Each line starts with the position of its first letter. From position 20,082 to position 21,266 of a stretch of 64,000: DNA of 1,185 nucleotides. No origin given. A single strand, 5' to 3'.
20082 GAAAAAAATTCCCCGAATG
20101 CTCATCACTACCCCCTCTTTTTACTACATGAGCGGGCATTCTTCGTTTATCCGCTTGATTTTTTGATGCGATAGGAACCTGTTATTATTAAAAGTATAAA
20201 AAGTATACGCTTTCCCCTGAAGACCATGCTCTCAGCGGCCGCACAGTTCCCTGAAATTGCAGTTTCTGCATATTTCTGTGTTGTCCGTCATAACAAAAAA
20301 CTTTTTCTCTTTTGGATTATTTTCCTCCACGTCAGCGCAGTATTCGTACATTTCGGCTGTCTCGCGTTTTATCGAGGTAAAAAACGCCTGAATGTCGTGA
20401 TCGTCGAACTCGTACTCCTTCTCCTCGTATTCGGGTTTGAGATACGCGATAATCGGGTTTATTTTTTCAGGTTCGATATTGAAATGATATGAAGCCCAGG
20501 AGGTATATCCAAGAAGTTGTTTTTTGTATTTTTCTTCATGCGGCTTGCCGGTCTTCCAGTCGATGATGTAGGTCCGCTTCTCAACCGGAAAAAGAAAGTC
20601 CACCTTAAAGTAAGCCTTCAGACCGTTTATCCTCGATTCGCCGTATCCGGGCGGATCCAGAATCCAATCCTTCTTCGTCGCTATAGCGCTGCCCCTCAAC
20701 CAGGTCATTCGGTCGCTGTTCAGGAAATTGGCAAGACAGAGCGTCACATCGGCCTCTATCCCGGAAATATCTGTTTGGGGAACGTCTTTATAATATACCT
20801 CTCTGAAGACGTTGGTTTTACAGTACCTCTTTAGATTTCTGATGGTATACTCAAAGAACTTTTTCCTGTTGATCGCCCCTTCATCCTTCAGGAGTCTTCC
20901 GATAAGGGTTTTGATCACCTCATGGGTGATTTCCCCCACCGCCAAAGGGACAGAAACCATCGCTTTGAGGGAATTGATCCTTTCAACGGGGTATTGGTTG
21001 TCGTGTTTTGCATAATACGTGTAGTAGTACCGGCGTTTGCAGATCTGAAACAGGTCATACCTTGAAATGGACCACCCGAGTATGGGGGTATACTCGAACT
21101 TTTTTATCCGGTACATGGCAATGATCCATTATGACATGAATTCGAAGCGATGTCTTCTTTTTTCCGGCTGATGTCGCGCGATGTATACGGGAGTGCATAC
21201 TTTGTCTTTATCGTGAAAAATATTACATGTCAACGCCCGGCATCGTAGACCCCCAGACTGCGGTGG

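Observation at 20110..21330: Low-GC 1.2-kb islet carrying a single Cas4-like PD-(D/E)XK nuclease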

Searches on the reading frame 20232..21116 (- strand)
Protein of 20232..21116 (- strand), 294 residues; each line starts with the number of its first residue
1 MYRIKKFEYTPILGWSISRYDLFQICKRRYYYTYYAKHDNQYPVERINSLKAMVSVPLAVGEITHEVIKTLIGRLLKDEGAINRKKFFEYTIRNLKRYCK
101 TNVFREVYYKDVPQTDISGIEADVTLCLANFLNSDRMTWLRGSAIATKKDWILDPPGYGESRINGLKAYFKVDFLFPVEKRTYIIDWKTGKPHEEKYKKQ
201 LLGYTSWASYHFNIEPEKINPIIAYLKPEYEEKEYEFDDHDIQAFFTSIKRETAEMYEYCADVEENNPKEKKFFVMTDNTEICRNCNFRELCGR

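Call 5: search_protein_families(library=pfam, proteins=[window:20232-21116:-], max_evalue=1)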
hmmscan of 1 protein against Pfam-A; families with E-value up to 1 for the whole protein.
window:20232-21116:- (294 aa): 1 family
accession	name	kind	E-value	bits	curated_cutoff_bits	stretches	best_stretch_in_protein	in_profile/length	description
PF12705.13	PDDEXK_1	-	6.2e-13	49.7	22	1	15-292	2-246/247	PD-(D/E)XK nuclease superfamily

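Call 6: search_protein_families(library=ncbifam, proteins=[window:20232-21116:-], max_evalue=1)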
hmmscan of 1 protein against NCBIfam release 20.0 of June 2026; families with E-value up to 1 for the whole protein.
window:20232-21116:- (294 aa): 2 families
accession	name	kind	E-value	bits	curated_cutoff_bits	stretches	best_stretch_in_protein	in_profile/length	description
NF010485.0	PRK13909.1-2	equivalog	9.1e-05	20.8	650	1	169-229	845-902/909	RecB-like helicase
TIGR00372.1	cas4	equivalog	0.45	10.3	65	0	171-292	71-178/180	CRISPR-associated protein Cas4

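Call 7: search_protein_families(library=padloc, proteins=[window:20232-21116:-], max_evalue=1)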
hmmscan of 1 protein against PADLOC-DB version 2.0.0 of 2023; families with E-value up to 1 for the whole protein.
window:20232-21116:- (294 aa): 7 families
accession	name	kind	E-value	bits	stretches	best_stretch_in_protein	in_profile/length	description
PDLC02410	Aga_Cas4-like_Nuc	-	8.3e-16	56.6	1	15-293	3-251/255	Class II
PDLC02406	Aga_Cas4-like_Nuc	-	1e-14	52.8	1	15-292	3-303/308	Class II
PDLC01447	Cas4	-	0.0025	16.3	1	17-293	10-158/161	"CAS-I,CAS-II,CAS-III,CAS-IV,CAS-V,CAS-VI; acquisition_associated"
PDLC01611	Cas4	-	0.038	12.3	1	166-292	53-156/158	"CAS-I,CAS-II,CAS-III,CAS-IV,CAS-V,CAS-VI; acquisition_associated"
PDLC00943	Cas4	-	0.12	10.3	1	171-292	71-178/180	CRISPR-associated protein Cas4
PDLC02035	Cas4d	-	0.22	9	1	17-42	8-34/196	-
PDLC01250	Cas4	-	0.98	7.7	0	171-292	65-167/168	"CAS-I,CAS-II,CAS-III,CAS-IV,CAS-V,CAS-VI; acquisition_associated"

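Call 8: search_protein_families(library=phrogs, proteins=[window:20232-21116:-], max_evalue=1)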
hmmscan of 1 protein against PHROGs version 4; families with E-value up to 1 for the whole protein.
window:20232-21116:- (294 aa): 4 families
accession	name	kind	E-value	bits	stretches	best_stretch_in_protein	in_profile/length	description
phrog_1706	-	DNA, RNA and nucleotide metabolism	2.8e-06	28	1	24-292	56-242/293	CRISPR/Cas system associated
phrog_69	-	DNA, RNA and nucleotide metabolism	0.00014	22.1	1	173-292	211-323/501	exonuclease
phrog_298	-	DNA, RNA and nucleotide metabolism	0.0005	20.5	1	172-256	170-258/293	exonuclease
phrog_1218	-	DNA, RNA and nucleotide metabolism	0.024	14.9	1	10-39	5-34/364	exonuclease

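Call 9: find_homologous_proteins(query=window:20232-21116:-)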
Query window:20232-21116:- (294 aa): 973 proteins with E <= 0.001 among 1237 candidates; the best 120 are listed.
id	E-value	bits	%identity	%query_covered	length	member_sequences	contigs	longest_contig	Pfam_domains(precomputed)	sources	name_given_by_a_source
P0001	5.4e-188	642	92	100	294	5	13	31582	PF12705.14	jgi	jgi:hypothetical protein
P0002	5.1e-153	527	76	100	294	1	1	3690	PF12705.14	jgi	jgi:hypothetical protein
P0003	4.7e-139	481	69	99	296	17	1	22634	PF12705.14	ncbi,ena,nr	ncbi:MAG TPA: PD-(D/E)XK nuclease family protein [Spirochaetota bacterium]|nr:PD-(D/E)XK nuclease fa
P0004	9.4e-134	463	67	99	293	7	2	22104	PF12705.14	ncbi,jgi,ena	-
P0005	6.0e-109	382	54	99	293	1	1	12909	PF12705.14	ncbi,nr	ncbi:MAG: PD-(D/E)XK nuclease family protein [bacterium]|nr:PD-(D/E)XK nuclease family protein [bact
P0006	2.1e-108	380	53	99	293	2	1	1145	PF12705.14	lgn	-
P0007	1.1e-107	378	56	99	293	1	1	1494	PF12705.14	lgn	-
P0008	1.7e-105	371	54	99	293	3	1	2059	PF12705.14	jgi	jgi:hypothetical protein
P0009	2.9e-105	370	55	98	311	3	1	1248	PF12705.14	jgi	jgi:CRISPR/Cas system-associated exonuclease Cas4 (RecB family)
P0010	3.0e-105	370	53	99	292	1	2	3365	PF12705.14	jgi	jgi:hypothetical protein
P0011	9.9e-105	368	54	99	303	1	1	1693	PF12705.14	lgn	-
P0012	1.6e-104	367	54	99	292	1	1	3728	PF12705.14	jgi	jgi:hypothetical protein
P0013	2.0e-104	367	54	99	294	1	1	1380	PF12705.14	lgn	-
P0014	4.5e-104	366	53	100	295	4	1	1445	PF12705.14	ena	-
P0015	6.9e-104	365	51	99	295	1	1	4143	PF12705.14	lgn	-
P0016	8.4e-104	365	53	98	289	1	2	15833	PF12705.14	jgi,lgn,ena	-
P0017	1.1e-103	365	54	99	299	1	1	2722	PF12705.14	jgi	-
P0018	2.8e-103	363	54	99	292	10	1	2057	PF12705.14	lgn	-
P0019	2.9e-103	363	52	100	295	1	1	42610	PF12705.14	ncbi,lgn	-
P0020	5.2e-103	363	52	99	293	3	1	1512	PF12705.14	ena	-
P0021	8.2e-103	362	55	99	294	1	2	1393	PF12705.14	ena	-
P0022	1.5e-102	361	54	98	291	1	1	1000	PF12705.14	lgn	-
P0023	1.8e-102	361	52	99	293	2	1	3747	PF12705.14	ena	-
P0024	2.9e-102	360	53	100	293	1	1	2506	PF12705.14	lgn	-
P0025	3.9e-102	360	52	99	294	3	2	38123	PF12705.14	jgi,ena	jgi:hypothetical protein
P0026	5.4e-102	359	55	98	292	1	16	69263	PF12705.14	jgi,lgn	-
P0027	5.7e-102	359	54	99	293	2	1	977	PF12705.14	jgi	-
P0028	6.6e-102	359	53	98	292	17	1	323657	PF12705.14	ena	-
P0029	1.2e-101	358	53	99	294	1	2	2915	PF12705.14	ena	-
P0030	1.3e-101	358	52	99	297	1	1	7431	PF12705.14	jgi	jgi:hypothetical protein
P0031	1.4e-101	358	54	98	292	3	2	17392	PF12705.14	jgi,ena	-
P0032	2.0e-101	357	52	99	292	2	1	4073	PF12705.14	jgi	-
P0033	2.1e-101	357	51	100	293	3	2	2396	PF12705.14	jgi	-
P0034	2.4e-101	357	53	99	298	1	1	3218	PF12705.14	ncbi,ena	-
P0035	2.6e-101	357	52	99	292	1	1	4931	PF12705.14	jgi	-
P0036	2.7e-101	357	51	99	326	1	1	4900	PF12705.14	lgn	-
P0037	3.5e-101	356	55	98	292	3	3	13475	PF12705.14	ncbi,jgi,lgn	jgi:hypothetical protein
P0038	3.6e-101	356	54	99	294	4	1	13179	PF12705.14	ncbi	-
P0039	4.1e-101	356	54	99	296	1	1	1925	PF12705.14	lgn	-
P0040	5.8e-101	356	51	99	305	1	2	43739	PF12705.14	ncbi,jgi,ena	jgi:hypothetical protein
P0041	6.0e-101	356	53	99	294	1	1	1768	PF12705.14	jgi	-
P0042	8.5e-101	355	52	99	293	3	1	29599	PF12705.14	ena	-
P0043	9.8e-101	355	52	99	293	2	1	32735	PF12705.14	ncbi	-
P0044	1.3e-100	355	52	99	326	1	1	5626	PF12705.14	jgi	jgi:CRISPR/Cas system-associated exonuclease Cas4 (RecB family)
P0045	1.6e-100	354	52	99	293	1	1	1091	PF12705.14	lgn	-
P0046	2.0e-100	354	53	99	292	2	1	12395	PF12705.14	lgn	-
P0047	2.2e-100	354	53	100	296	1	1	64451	PF12705.14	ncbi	ncbi:PD-(D/E)XK nuclease family protein [Elusimicrobiota bacterium]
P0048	2.3e-100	354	52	99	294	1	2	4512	PF12705.14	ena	-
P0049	2.4e-100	354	53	99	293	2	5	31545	PF12705.14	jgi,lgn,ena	-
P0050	2.7e-100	354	52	99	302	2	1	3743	PF12705.14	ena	-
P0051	2.8e-100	354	53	98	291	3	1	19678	PF12705.14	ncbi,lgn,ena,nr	ncbi:PD-(D/E)XK nuclease family protein [Patescibacteria group bacterium]|nr:PD-(D/E)XK nuclease fam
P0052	3.8e-100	353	52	98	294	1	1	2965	PF12705.14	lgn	-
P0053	4.0e-100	353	53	98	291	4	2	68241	PF12705.14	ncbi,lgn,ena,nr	ncbi:PD-(D/E)XK nuclease family protein [candidate division WOR-3 bacterium]|nr:PD-(D/E)XK nuclease 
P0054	4.5e-100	353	53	99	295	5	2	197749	PF12705.14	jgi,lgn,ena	-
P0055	6.4e-100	352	52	99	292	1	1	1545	PF12705.14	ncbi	-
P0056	7.0e-100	352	54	98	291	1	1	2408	PF12705.14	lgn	-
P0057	7.7e-100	352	55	98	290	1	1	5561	PF12705.14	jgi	-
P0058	7.9e-100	352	51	98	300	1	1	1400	PF12705.14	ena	-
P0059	7.9e-100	352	51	100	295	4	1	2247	PF12705.14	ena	-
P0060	2.0e-99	351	52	100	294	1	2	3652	PF12705.14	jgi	-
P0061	2.4e-99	350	52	99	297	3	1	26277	PF12705.14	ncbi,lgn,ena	-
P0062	2.6e-99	350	51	99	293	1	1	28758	PF12705.14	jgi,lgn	jgi:hypothetical protein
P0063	3.1e-99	350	51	100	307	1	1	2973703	PF12705.14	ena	-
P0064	3.7e-99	350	52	99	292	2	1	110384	PF12705.14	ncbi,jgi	-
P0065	3.8e-99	350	51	99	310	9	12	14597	PF12705.14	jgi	-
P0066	4.0e-99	350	52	99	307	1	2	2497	PF12705.14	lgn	-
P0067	4.1e-99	350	52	98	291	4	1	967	PF12705.14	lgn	-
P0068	4.2e-99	350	52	99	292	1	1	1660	PF12705.14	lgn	-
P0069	5.8e-99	349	51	99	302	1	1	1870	PF12705.14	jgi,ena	-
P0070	6.1e-99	349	52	99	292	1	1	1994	PF12705.14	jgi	-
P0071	8.4e-99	349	51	98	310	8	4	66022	PF12705.14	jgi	-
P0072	1.1e-98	348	53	98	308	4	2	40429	PF12705.14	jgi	jgi:hypothetical protein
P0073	1.2e-98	348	52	99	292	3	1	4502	PF12705.14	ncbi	-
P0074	1.4e-98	348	50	99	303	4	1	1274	PF12705.14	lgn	-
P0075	1.7e-98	348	53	99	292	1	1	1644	PF12705.14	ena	-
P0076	1.7e-98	348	51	99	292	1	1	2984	PF12705.14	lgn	-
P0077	2.1e-98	347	51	100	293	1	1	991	PF12705.14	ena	-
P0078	2.5e-98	347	50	99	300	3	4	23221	PF12705.14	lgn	-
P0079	2.7e-98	347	52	100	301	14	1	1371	PF12705.14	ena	-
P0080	3.3e-98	347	52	100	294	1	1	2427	PF12705.14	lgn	-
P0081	3.8e-98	347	52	98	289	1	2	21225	PF12705.14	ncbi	-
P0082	3.9e-98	346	51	99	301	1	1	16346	PF12705.14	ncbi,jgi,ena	-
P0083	4.0e-98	346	51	100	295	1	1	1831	PF12705.14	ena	-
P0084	6.1e-98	346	50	99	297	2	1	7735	PF12705.14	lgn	-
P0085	6.6e-98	346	53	98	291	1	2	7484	PF12705.14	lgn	-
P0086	7.7e-98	346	51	98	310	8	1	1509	PF12705.14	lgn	-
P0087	8.8e-98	345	51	99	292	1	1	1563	PF12705.14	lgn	-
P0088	9.9e-98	345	51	98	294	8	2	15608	PF12705.14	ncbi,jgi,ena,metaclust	metaclust:\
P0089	1.1e-97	345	52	100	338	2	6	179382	PF12705.14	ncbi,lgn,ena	-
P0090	1.1e-97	345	49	99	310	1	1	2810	PF12705.14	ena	-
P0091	1.1e-97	345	52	98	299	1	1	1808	PF12705.14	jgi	-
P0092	1.5e-97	345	50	98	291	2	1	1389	PF12705.14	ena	-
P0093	1.5e-97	345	50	99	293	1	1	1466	PF12705.14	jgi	-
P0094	1.6e-97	344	52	99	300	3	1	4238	PF12705.14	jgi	jgi:CRISPR/Cas system-associated exonuclease Cas4 (RecB family)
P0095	1.8e-97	344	51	99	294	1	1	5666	PF12705.14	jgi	jgi:hypothetical protein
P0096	1.8e-97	344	49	98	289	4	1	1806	PF12705.14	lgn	-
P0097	1.9e-97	344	50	99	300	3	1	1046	PF12705.14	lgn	-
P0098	2.0e-97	344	50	99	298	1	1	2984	PF12705.14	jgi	jgi:CRISPR/Cas system-associated exonuclease Cas4 (RecB family)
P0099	2.0e-97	344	49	100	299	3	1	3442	PF12705.14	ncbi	-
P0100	2.6e-97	344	53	99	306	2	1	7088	PF12705.14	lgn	-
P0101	3.2e-97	343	51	99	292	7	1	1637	PF12705.14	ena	-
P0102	3.3e-97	343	48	98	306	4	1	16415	PF12705.14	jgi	-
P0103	3.4e-97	343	53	98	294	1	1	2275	PF12705.14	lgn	-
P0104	4.1e-97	343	52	99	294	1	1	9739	PF12705.14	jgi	jgi:hypothetical protein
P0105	4.7e-97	343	49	99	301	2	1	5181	PF12705.14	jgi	jgi:hypothetical protein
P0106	5.6e-97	343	53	99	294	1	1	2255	PF12705.14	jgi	jgi:hypothetical protein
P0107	6.6e-97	342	52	98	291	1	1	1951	PF12705.14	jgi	-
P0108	6.9e-97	342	49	98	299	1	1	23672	PF12705.14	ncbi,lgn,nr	ncbi:MAG: PD-(D/E)XK nuclease family protein [Endomicrobiales bacterium]|nr:PD-(D/E)XK nuclease fami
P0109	6.9e-97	342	51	98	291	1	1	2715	PF12705.14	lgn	-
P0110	7.0e-97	342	52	98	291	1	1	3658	PF12705.14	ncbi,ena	-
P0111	9.3e-97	342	50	98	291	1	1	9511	PF12705.14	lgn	-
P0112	9.7e-97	342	49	98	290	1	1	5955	PF12705.14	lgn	-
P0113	1.0e-96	342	53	99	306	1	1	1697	PF12705.14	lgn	-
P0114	1.1e-96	342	50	100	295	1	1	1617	PF12705.14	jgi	jgi:hypothetical protein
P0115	1.2e-96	342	51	98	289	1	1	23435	PF12705.14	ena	-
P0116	1.4e-96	341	51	99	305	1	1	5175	PF12705.14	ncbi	-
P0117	1.5e-96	341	50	100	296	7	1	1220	PF12705.14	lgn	-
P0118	1.9e-96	341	50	99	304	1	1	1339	PF12705.14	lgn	-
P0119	2.5e-96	341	50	99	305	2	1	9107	PF12705.14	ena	-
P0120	2.9e-96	340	52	98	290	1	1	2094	PF12705.14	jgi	-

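Call 10: find_encoding_contigs(protein=P0001, flank=10000, max_places=6)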
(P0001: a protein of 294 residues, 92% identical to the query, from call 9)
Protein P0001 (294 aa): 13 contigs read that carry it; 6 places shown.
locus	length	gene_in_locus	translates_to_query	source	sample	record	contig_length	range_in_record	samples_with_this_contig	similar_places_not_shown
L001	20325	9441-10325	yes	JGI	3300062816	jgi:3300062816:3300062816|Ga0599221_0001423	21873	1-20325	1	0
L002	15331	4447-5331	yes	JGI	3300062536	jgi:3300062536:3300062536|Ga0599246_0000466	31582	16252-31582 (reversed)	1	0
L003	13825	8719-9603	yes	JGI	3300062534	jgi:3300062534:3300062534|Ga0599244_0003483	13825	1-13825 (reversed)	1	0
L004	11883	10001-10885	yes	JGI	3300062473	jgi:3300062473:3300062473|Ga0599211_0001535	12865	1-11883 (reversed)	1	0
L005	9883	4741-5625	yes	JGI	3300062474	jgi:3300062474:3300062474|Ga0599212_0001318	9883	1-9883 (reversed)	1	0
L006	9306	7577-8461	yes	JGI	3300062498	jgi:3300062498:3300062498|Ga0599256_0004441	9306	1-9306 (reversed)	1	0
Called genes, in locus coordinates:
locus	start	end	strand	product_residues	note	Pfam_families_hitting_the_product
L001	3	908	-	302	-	?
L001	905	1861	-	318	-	-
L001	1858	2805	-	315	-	-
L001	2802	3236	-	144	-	PF01809:YidD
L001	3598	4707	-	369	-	PF00072:Response_reg, PF00512:HisKA (weak), PF02518:HATPase_c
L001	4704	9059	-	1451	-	PF02743:dCache_1, PF00989:PAS, PF13426:PAS_9, PF08447:PAS_3, PF00512:HisKA, PF02518:HATPase_c, PF00072:Response_reg, PF01627:Hpt, +4 more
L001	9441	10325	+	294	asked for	PF12705:PDDEXK_1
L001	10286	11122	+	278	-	PF00702:Hydrolase, PF13419:HAD_2, PF13242:Hydrolase_like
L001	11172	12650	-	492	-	PF02310:B12-binding, PF04055:Radical_SAM, PF13282:DUF4070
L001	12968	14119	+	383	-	PF00155:Aminotran_1_2, PF00266:Aminotran_5 (weak)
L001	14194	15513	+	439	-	PF02321:OEP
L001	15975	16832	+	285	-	PF25919:BSH_CusB (faint), PF00364:Biotin_lipoyl (faint), PF25984:BSH_YknX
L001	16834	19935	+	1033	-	PF00873:ACR_tran, PF03176:MMPL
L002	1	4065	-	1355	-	?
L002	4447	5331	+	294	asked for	PF12705:PDDEXK_1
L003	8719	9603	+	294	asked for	PF12705:PDDEXK_1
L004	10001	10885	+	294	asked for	PF12705:PDDEXK_1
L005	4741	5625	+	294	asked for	PF12705:PDDEXK_1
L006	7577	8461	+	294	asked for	PF12705:PDDEXK_1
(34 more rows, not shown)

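Call 11: find_encoding_contigs(protein=P0003, flank=10000, max_places=3)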
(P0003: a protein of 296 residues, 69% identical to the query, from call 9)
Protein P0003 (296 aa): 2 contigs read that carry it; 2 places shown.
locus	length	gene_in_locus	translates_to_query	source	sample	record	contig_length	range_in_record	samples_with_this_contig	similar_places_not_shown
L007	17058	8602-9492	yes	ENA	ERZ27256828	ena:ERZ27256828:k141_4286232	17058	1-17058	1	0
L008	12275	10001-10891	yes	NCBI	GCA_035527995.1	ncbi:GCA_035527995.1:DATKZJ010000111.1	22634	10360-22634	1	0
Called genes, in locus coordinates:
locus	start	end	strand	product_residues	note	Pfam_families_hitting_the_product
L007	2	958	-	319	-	?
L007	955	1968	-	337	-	-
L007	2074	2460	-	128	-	PF01809:YidD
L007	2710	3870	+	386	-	PF18165:pP_pnuc_1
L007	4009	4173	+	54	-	-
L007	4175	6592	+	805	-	PF02463:SMC_N, PF13476:AAA_23 (faint), PF13304:AAA_21 (faint)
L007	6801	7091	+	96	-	PF07045:DUF1330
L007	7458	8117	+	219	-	PF00857:Isochorismatase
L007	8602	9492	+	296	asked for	PF12705:PDDEXK_1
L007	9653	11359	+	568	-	PF01979:Amidohydro_1, PF07969:Amidohydro_3 (weak), PF13382:Adenine_deam_C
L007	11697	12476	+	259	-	PF02517:Rce1-like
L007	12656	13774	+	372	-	PF00155:Aminotran_1_2, PF00266:Aminotran_5 (weak), PF01053:Cys_Met_Meta_PP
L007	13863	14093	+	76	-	PF01402:RHH_1 (weak)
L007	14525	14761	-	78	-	-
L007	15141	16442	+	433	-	PF02321:OEP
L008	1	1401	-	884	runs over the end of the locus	PF12705:PDDEXK_1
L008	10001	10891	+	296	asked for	PF12705:PDDEXK_1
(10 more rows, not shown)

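Call 12: find_encoding_contigs(protein=P0004, flank=10000, max_places=3)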
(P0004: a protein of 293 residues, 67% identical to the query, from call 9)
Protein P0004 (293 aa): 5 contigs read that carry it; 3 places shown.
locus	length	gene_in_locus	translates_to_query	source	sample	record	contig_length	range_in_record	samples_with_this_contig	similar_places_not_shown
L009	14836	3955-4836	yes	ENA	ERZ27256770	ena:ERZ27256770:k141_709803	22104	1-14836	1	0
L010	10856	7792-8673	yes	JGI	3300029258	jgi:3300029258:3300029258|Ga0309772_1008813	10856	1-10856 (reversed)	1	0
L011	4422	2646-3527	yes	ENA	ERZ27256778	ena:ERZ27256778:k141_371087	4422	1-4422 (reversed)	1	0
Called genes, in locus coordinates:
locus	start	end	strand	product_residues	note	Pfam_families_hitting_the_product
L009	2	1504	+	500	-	?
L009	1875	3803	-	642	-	PF02730:AFOR_N, PF01314:AFOR_C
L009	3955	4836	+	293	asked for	PF12705:PDDEXK_1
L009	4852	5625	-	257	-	PF00106:adh_short, PF08659:KR, PF13561:adh_short_C2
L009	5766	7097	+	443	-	PF01546:Peptidase_M20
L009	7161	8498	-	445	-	PF00202:Aminotran_3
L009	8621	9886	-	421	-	PF04389:Peptidase_M28, PF01546:Peptidase_M20, PF07687:M20_dimer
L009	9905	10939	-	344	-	PF08240:ADH_N, PF13602:ADH_zinc_N_2 (faint), PF00107:ADH_zinc_N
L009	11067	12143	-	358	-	PF00005:ABC_tran, PF17912:OB_MalK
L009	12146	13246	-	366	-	PF00005:ABC_tran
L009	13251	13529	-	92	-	PF09928:DUF2160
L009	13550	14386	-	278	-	PF00528:BPD_transp_1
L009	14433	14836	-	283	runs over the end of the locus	PF00528:BPD_transp_1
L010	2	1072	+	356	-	?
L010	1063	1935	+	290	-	PF01509:TruB_N, PF16198:TruB_C_2 (weak)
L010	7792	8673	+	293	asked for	PF12705:PDDEXK_1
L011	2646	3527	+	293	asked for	PF12705:PDDEXK_1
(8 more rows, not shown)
